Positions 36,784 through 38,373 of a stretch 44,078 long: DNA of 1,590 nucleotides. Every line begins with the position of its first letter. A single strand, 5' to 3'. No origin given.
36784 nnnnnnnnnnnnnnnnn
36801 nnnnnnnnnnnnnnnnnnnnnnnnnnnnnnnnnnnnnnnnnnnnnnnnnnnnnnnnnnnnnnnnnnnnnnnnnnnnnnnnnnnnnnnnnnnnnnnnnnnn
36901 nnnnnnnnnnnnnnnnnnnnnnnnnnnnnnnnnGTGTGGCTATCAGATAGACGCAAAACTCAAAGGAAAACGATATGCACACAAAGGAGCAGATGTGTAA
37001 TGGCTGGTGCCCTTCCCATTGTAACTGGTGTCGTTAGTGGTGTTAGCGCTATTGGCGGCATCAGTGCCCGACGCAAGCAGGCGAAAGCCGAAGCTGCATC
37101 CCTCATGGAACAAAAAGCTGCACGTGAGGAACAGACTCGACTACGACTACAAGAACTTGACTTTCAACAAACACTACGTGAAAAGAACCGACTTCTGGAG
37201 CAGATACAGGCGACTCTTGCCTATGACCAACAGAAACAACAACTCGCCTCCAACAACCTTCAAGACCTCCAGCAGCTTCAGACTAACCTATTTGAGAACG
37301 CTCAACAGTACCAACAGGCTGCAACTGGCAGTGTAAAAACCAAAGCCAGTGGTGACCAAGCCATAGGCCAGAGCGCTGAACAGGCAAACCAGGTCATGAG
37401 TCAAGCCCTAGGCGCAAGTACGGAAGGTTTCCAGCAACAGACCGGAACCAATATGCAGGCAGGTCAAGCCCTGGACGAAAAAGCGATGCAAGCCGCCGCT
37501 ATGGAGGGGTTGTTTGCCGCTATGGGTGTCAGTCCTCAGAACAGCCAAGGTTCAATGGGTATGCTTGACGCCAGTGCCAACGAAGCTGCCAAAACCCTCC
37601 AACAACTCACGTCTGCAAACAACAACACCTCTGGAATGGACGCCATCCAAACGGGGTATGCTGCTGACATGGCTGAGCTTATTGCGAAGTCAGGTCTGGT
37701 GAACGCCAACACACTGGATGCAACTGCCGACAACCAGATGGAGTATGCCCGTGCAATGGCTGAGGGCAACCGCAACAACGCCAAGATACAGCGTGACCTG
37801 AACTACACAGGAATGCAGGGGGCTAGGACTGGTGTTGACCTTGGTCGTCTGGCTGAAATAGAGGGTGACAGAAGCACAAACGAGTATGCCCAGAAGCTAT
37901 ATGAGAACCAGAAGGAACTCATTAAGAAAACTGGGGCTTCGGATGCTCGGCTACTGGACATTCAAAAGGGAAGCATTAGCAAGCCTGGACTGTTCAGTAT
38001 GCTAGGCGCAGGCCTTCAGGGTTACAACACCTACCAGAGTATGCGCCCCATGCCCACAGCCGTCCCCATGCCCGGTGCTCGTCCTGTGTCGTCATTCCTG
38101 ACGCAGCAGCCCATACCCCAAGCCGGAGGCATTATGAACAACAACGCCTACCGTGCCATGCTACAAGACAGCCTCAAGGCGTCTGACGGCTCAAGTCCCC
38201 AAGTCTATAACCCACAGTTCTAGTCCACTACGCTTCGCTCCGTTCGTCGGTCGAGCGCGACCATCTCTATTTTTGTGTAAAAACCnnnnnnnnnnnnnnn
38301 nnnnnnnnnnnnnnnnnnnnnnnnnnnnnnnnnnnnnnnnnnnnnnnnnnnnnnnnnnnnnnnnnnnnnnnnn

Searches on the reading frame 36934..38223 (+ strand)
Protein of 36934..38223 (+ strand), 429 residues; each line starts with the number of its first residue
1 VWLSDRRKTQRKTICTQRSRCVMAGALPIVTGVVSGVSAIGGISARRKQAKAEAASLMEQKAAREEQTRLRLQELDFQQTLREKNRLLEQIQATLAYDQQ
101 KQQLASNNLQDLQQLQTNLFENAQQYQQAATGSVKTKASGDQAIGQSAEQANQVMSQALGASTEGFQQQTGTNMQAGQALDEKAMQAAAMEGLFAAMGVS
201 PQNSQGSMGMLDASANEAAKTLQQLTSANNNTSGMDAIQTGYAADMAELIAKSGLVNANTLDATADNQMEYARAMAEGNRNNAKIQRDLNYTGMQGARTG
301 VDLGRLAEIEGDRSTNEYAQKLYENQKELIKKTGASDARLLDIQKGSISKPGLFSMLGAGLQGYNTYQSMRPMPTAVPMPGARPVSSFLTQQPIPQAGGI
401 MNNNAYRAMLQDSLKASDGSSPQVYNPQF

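Call 9: search_protein_families(library=pfam, max_evalue=1, proteins=[window:36934-38223:+])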
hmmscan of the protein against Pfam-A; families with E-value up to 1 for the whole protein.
window:36934-38223:+ (429 aa): 0 families

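Call 10: search_protein_families(library=phrogs, max_evalue=0.01, proteins=[window:36934-38223:+])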
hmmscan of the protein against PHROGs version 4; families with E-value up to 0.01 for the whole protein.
window:36934-38223:+ (429 aa): 1 family
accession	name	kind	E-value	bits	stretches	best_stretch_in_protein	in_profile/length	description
phrog_35077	-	unknown function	4.2e-05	23.8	1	30-303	5-274/396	-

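Call 76: search_solved_structures(query=window:36934-38223:+, max_evalue=0.01)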
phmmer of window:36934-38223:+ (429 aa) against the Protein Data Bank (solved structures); distinct sequences matched with E-value up to 0.01: 1.
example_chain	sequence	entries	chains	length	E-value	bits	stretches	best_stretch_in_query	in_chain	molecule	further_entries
9k2v_V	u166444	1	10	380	0.0029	20.3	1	30-378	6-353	Internal virion protein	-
